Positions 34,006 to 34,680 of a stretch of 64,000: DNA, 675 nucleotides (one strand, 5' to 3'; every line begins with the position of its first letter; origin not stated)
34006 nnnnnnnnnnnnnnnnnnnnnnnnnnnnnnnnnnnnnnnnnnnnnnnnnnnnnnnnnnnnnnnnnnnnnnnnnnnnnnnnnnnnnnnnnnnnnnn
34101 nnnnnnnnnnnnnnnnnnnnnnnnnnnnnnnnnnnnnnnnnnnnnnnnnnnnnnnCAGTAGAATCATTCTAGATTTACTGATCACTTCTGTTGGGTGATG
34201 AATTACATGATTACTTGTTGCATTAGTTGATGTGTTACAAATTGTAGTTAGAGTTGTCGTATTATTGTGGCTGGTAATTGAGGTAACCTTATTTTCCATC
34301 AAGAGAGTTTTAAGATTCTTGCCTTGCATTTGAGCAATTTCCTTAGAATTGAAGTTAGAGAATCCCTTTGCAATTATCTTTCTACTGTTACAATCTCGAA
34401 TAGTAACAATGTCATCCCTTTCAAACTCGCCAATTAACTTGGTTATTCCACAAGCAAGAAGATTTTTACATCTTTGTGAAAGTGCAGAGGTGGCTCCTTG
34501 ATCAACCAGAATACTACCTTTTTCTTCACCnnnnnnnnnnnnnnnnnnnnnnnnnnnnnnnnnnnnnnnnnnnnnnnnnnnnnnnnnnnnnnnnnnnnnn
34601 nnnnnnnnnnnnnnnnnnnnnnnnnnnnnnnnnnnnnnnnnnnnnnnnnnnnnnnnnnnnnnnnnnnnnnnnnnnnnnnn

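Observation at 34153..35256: ChaC-type gamma-glutamylcyclotransferase fused to a ProB-type PUA domain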

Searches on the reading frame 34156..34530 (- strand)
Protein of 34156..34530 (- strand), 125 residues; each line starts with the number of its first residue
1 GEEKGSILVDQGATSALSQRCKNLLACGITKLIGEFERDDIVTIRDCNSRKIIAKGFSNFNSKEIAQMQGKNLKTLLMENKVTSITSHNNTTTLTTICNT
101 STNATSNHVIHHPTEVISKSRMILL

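Call 25: find_homologous_proteins(query=A3, max_evalue=0.00001)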
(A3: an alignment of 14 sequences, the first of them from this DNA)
Query A3 (14 sequences) (125 aa, profile of the alignment): 21 proteins with E <= 0.00001 among 1636 candidates.
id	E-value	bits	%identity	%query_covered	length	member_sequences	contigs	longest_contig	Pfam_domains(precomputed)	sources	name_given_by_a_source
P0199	1.4e-23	101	38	27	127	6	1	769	PF01472.27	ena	-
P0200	2.5e-22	97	38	27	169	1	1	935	PF01472.27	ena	-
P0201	2.2e-21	94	30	69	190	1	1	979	PF01472.27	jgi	jgi:glutamate 5-kinase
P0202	8.1e-21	92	36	73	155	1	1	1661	PF17785.8,PF01472.27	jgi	jgi:glutamate 5-kinase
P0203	3.8e-20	90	32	73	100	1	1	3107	PF01472.27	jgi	-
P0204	3.5e-19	87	38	27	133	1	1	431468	PF01472.27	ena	-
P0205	5.4e-19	86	35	54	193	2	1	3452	PF00696.34,PF01472.27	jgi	jgi:glutamate 5-kinase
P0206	1.1e-18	85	36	66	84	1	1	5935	PF17785.8,PF01472.27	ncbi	ncbi:PUA domain-containing protein, partial [Chloroflexota bacterium]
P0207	2.5e-18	84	31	54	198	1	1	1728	PF01472.27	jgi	jgi:glutamate 5-kinase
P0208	7.9e-18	82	35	57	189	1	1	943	PF01472.27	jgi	jgi:glutamate 5-kinase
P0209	9.8e-18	82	33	73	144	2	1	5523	PF17785.8,PF01472.27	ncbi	ncbi:MAG: PUA domain-containing protein, partial [Dehalococcoidales bacterium]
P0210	2.4e-17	81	31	56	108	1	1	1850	PF01472.27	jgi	jgi:glutamate 5-kinase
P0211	2.5e-17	81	29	54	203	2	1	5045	PF01472.27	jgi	jgi:glutamate 5-kinase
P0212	4.2e-17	80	37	54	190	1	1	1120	PF01472.27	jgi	jgi:glutamate 5-kinase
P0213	9.3e-16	76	30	63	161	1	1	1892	PF00696.34,PF17785.8,PF01472.27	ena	-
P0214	1.3e-12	66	38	58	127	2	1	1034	PF01472.27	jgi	jgi:glutamate 5-kinase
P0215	1.1e-11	63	36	58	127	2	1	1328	PF01472.27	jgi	jgi:glutamate 5-kinase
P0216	5.7e-10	57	32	53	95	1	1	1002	PF01472.27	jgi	jgi:glutamate 5-kinase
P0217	3.7e-7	48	33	49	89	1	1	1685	PF01472.27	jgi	jgi:glutamate 5-kinase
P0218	7.2e-7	47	37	15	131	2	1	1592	PF01472.27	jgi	jgi:glutamate 5-kinase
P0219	1.1e-6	47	-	-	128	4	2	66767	PF01472.27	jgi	jgi:glutamate 5-kinase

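Call 26: search_solved_structures(query=A3, max_evalue=0.01, show_alignments=2)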
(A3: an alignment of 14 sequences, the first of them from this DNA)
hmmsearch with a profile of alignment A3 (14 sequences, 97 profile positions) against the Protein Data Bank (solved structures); distinct sequences matched with E-value up to 0.01: 14.
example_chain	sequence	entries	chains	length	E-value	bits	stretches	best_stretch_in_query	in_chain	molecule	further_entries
8zpj_A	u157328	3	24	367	9.7e-22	80.5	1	3-95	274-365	Glutamate 5-kinase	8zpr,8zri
2j5t_A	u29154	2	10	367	1e-21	80.4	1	3-95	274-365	GLUTAMATE 5-KINASE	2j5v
4q1t_A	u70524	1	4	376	3.2e-21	78.8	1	3-97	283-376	Glutamate 5-kinase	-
2as0_A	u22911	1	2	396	4.3e-06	30.3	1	6-70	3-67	hypothetical protein PH1915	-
2cx0_A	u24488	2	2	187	4.4e-06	30.3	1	3-68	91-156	hypothetical protein APE0525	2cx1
1zs7_A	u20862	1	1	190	4.5e-06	30.2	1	3-68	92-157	hypothetical protein APE0525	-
2aus_C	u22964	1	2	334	0.0033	21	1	6-64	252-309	pseudouridine synthase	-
3hjw_A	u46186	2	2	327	0.0067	20.1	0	6-65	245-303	Pseudouridine synthase Cbf5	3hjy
3mqk_A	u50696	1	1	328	0.0067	20.1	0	6-65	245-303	tRNA pseudouridine synthase B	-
2ey4_A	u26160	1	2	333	0.0069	20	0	6-65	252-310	Probable tRNA pseudouridine synthase B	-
2rfk_A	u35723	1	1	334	0.007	20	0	6-65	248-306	Probable tRNA pseudouridine synthase B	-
3lwo_A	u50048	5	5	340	0.0072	20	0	6-65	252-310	Pseudouridine synthase Cbf5 | Probable tRNA pseudouridine synthase B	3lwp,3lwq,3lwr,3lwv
2hvy_A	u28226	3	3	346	0.0076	19.9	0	6-65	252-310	Probable tRNA pseudouridine synthase B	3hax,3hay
1q7h_A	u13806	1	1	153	0.0078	19.9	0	6-72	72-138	conserved hypothetical protein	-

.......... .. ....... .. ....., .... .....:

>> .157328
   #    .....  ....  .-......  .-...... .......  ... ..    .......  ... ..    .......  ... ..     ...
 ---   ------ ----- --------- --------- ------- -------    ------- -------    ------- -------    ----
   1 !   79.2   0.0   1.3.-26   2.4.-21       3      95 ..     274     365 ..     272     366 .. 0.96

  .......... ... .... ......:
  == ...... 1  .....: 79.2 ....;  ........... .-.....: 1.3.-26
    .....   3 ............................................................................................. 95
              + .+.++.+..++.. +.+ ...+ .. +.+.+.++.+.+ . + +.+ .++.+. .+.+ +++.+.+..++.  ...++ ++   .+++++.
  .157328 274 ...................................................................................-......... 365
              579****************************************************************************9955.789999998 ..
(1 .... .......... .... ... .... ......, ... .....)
